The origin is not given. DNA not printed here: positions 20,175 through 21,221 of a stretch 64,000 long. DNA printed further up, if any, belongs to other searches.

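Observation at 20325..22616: RNase H1 (hybrid-binding domain) plus YegD-like Hsp70 ATPase pair, apparently the cargo of an integrase-linked module that existed twice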

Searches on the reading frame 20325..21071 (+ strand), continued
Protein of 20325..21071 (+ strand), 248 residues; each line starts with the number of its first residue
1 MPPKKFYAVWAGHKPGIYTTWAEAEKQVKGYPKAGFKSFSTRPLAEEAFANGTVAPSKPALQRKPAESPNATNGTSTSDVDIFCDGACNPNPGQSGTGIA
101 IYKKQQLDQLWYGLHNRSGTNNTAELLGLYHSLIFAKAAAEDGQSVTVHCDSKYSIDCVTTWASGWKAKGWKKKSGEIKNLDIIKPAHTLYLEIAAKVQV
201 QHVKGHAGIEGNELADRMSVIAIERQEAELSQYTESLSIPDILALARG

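Call 15: find_encoding_contigs(protein=P0129, flank=10000, max_places=6)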
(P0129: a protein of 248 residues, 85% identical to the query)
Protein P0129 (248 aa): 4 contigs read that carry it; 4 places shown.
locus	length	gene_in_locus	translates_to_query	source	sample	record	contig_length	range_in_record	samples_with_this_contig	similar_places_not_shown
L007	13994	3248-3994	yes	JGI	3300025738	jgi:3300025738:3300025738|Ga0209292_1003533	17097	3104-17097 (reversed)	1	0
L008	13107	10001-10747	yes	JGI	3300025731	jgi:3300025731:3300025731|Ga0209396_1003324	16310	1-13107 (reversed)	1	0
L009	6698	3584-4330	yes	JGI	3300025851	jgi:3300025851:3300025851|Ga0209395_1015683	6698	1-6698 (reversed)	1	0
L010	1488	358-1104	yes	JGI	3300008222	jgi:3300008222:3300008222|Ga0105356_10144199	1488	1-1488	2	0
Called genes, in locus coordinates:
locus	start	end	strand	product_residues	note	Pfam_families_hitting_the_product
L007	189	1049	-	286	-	PF06977:SdiA-regulated, PF13449:Phytase-like (weak)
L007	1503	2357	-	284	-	-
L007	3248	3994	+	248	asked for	PF01693:Cauli_VI, PF00075:RNase_H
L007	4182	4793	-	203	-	PF01545:Cation_efflux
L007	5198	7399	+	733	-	PF02412:TSP_3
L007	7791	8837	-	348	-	-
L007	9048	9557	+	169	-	PF13618:Gluconate_2-dh3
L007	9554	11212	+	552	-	PF00890:FAD_binding_2 (faint), PF01266:DAO (weak), PF03486:HI0933_like (faint), PF07992:Pyr_redox_2 (faint), PF13450:NAD_binding_8 (weak), PF13738:Pyr_redox_3 (faint), PF00732:GMC_oxred_N, PF05199:GMC_oxred_C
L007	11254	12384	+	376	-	-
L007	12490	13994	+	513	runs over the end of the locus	PF03797:Autotransporter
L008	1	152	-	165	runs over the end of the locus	PF01288:HPPK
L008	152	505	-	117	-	PF02152:FolB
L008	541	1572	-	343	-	PF00814:TsaD, PF22521:HypF_C_2 (weak)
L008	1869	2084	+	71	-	PF01165:Ribosomal_S21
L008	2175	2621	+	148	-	PF09424:YqeY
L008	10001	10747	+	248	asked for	PF01693:Cauli_VI, PF00075:RNase_H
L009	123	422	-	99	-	-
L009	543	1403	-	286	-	PF06977:SdiA-regulated, PF13449:Phytase-like (weak)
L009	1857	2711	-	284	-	-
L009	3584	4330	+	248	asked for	PF01693:Cauli_VI, PF00075:RNase_H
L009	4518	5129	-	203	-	PF01545:Cation_efflux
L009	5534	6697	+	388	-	?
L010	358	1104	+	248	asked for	PF01693:Cauli_VI, PF00075:RNase_H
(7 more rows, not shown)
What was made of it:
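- A cation-efflux gene on the minus strand in L007-L009 (call 15).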

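Call 20: search_protein_families(library=padloc, proteins=[window:20325-21071:+], max_evalue=0.01)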
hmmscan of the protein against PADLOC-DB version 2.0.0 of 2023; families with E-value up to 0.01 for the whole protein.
window:20325-21071:+ (248 aa): 0 families

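Call 21: search_protein_families(library=ncbifam, proteins=[window:20325-21071:+], max_evalue=0.001)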
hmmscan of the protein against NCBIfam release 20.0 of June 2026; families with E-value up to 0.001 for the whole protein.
window:20325-21071:+ (248 aa): 8 families
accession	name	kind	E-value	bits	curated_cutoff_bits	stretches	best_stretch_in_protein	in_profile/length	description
NF046109.1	RNaseH_Halikb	equivalog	6.2e-26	91.6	320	1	1-160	1-156/211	ribonuclease H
NF001236.0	PRK00203.1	equivalog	8.5e-26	90.3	160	1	78-228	3-146/151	ribonuclease HI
NF006433.0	PRK08719.1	subfamily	7.1e-14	51.9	170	1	81-221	6-143/147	ribonuclease H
NF005116.0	PRK06548.1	equivalog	1.7e-11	44.4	280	1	83-222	9-139/161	ribonuclease H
NF005567.0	PRK07238.1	equivalog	1.6e-07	31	326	1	80-181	4-96/378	bifunctional RNase H/acid phosphatase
NF041175.1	RNAseHI_Thmprot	equivalog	1.8e-05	24.6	140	1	82-226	4-136/143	ribonuclease HI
NF005822.0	PRK07708.1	equivalog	4.9e-05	23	175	1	77-157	71-154/220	hypothetical protein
NF041306.1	RnaseHI_Halo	equivalog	0.00038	20.4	300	1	77-160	67-147/197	ribonuclease HI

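Call 24: find_related_loci(query=A2, collection=genome_contigs, flank=10000)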
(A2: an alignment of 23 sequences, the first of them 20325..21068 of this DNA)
Query A2 (248 aa) in genome_contigs; peptide patterns used: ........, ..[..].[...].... (x = any residue, [..] = any of these).
599 stretches matched a pattern (row limit reached: there are more); 552 encode a relative of the query (tblastn E <= 1e-3); the best 80 are kept; 80 distinct loci.
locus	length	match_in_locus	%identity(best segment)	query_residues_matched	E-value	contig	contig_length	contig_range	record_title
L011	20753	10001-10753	67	1-248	3e-115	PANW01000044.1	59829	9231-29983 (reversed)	MAG: Cellvibrionaceae bacterium isolate SAT230 146845, whole genome shotgun sequence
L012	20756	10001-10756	63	1-248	2e-107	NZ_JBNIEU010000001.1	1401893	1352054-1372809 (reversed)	Aestuariirhabdus sp. LZHN29 LZHN29_scaffold1, whole genome shotgun sequence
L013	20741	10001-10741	59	1-248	2e-101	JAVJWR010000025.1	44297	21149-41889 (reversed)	MAG: Haliea sp. isolate F2-STO-06 k141_66245, whole genome shotgun sequence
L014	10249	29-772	60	1-248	2e-100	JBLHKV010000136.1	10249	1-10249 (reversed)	MAG: Halieaceae bacterium isolate 3300054698_149 Ga0535670_0013779, whole genome shotgun sequence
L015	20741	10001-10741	59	1-248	3e-100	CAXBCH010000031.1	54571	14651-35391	MAG TPA_asm: uncultured Haliea sp. isolate ERR2762129_binner13_Refined_31 genome assembly, contig: ERZ3421489.333, whole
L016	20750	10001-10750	64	1-248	9e-100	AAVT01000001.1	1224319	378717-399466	Marine gamma proteobacterium HTCC2143 1100111000176, whole genome shotgun sequence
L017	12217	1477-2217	56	1-248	3e-94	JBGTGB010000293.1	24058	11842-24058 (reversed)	MAG: Haliea sp. isolate JTS-RE205 k141_1932034, whole genome shotgun sequence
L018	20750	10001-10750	54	4-248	1e-85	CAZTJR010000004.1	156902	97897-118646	MAG TPA_asm: uncultured Alteromonadaceae bacterium isolate binchicken_co218_277 genome assembly, contig: NODE_14_length_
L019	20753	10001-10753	53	4-248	1e-84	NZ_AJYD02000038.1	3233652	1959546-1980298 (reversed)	Enterovibrio norvegicus FF-33 FF-33_contig_57, whole genome shotgun sequence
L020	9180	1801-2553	52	5-248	4e-84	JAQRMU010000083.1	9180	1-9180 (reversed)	MAG: Gammaproteobacteria bacterium isolate MAG4 MAG1_83, whole genome shotgun sequence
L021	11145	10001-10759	53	4-248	2e-83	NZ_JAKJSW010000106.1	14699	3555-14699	Vibrio makurazakiensis strain JAMM1826 JAMM1826_scaffold_92, whole genome shotgun sequence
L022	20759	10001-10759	51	4-248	2e-83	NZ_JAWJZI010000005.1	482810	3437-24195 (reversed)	Photobacterium rosenbergii strain HSC6 NODE_5_length_482810_cov_54.606126, whole genome shotgun sequence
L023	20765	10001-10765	52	4-248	3e-83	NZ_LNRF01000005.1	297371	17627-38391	Vibrio splendidus strain MOR1 NODE_5, whole genome shotgun sequence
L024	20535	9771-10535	52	4-248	8e-83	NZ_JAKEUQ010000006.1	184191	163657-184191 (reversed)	Vibrio sp. Isolate32 strain M13-18293b scaffold6.1, whole genome shotgun sequence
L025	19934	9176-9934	52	4-248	4e-83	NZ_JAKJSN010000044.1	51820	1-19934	Photobacterium japonica strain JAMM0518 JAMM0518_scaffold_37, whole genome shotgun sequence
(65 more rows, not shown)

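Call 36: search_solved_structures(query=window:20325-21068:+, max_evalue=0.001)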
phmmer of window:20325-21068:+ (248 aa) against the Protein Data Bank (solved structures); distinct sequences matched with E-value up to 0.001: 49.
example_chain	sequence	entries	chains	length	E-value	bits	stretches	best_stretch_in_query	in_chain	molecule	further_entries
6vrd_A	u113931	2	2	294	1.1e-19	74.6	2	58-220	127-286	Ribonuclease H1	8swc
2z1h_A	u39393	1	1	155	1.9e-15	60.7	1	80-229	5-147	Ribonuclease HI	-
2z1j_A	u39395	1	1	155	4.5e-15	59.5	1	80-229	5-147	Ribonuclease HI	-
2e4l_A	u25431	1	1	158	6.1e-15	59.1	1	80-229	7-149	Ribonuclease HI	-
2z1i_A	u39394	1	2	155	8.8e-15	58.5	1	80-222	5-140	Ribonuclease HI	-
1rbt_A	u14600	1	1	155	1.8e-14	57.5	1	79-222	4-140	RIBONUCLEASE H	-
2z1g_A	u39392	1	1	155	1.9e-14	57.4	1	80-222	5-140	Ribonuclease HI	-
4ly7_A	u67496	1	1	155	2.6e-14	57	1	79-226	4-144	Ribonuclease H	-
3aa3_A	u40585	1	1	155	2.7e-14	57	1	79-222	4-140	Ribonuclease HI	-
1gob_A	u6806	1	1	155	3.9e-14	56.4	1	79-222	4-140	RIBONUCLEASE H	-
1g15_A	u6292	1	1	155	4.7e-14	56.2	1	79-222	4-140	RIBONUCLEASE HI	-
3aa2_A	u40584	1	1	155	4.9e-14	56.1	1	79-222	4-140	Ribonuclease HI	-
1rbs_A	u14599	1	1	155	5e-14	56.1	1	79-222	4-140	RIBONUCLEASE H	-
2zqb_A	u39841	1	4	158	6.4e-14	55.7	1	80-229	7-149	Ribonuclease HI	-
3aa4_A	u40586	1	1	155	6.6e-14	55.7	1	79-222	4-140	Ribonuclease HI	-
2qk9_A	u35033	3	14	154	6.2e-12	49.2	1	80-220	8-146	Ribonuclease H1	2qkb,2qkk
8swb_A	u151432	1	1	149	7.9e-12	48.9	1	81-219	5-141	Ribonuclease H1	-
3bsu_A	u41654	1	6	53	8.8e-06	29.1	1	5-45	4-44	Ribonuclease H1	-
1qhk_A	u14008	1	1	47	2e-05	27.9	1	5-45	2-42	PROTEIN (RIBONUCLEASE HI)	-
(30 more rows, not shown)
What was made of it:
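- On RNase H1-type (HBD + RNase H): It also matches the HBD structures 3bsu and 1qhk (call 36).
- Closest known: Type-1 RNase H with N-terminal hybrid-binding domain. Same: The best solved-structure match is human RNase H1, 6vrd (call 36).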

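Call 49: find_encoding_contigs(protein=P0136, flank=8000, max_places=2)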
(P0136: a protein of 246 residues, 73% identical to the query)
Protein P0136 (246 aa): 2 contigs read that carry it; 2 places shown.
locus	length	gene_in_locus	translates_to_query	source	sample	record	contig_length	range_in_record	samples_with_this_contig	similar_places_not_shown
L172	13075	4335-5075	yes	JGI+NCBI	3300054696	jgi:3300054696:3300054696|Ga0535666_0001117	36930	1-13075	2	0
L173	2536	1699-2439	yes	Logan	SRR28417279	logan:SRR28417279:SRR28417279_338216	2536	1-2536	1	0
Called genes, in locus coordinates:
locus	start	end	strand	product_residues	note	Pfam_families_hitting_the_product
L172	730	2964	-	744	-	PF00141:peroxidase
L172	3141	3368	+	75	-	PF01527:HTH_Tnp_1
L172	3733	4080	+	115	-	PF00665:rve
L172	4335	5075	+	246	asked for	PF01693:Cauli_VI, PF00075:RNase_H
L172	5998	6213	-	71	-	PF09493:DUF2389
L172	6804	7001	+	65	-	PF00762:Ferrochelatase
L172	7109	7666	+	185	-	PF04134:DCC1-like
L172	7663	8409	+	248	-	PF00106:adh_short, PF13561:adh_short_C2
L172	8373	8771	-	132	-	PF01903:CbiX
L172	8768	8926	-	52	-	-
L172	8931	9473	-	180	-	PF08212:Lipocalin_2, PF00061:Lipocalin (weak)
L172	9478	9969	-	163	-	PF08338:DUF1731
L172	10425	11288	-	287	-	PF00376:MerR, PF13411:MerR_1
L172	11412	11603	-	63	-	-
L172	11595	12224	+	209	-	-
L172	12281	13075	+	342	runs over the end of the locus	PF04463:2-thiour_desulf, PF08349:DUF1722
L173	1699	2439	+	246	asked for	PF01693:Cauli_VI, PF00075:RNase_H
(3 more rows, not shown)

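Call 50: find_encoding_contigs(protein=P0140, flank=8000, max_places=2)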
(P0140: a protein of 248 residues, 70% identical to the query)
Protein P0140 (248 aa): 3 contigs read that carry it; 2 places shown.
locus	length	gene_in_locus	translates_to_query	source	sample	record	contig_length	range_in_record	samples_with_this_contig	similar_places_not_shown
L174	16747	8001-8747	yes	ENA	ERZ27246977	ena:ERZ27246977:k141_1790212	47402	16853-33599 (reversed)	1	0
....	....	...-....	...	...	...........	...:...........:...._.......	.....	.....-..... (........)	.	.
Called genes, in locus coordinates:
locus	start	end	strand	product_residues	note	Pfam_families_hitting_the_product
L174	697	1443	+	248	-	-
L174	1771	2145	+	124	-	-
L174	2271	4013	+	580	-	-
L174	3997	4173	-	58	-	-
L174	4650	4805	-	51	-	-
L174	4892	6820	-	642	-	PF02310:B12-binding, PF04055:Radical_SAM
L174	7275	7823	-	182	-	-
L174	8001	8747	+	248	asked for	PF01693:Cauli_VI, PF00075:RNase_H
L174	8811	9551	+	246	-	PF02586:SRAP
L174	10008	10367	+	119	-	-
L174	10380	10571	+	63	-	-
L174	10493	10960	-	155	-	PF10861:DUF2784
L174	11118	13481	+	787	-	PF07859:Abhydrolase_3 (faint), PF00135:COesterase, PF20434:BD-FAE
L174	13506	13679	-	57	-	PF26408:DUF8106 (faint)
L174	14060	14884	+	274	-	PF02798:GST_N (weak), PF00043:GST_C, PF14497:GST_C_3 (weak), PF13410:GST_C_2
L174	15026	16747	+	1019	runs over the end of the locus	PF01339:CheB_methylest, PF03705:CheR_N, PF01739:CheR, PF08448:PAS_4 (faint), PF13426:PAS_9 (faint), PF13596:PAS_10, PF00989:PAS (weak)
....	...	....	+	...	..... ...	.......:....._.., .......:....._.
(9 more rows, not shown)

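Call 54: search_protein_families(library=padloc, proteins=[L001:11155-11520:+, L001:11624-12034:+, L005:2880-3584:+, L007:5198-7399:+, L001:6155-8116:+, L001:5348-6088:+], max_evalue=0.001)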
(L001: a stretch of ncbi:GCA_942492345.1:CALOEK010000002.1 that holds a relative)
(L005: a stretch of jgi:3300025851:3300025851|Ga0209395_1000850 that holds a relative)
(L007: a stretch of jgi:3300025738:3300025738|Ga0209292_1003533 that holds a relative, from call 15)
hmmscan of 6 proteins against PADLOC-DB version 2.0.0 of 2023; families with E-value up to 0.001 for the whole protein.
L001:11155-11520:+ (121 aa): 0 families

L001:11624-12034:+ (136 aa): 0 families

L005:2880-3584:+ (234 aa): 0 families

L007:5198-7399:+ (733 aa): 0 families

L001:6155-8116:+ (653 aa): 0 families

L001:5348-6088:+ (246 aa): 0 families
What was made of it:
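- PADLOC gives nothing for RNase H or for the alternative cargo genes (calls 20, 54).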
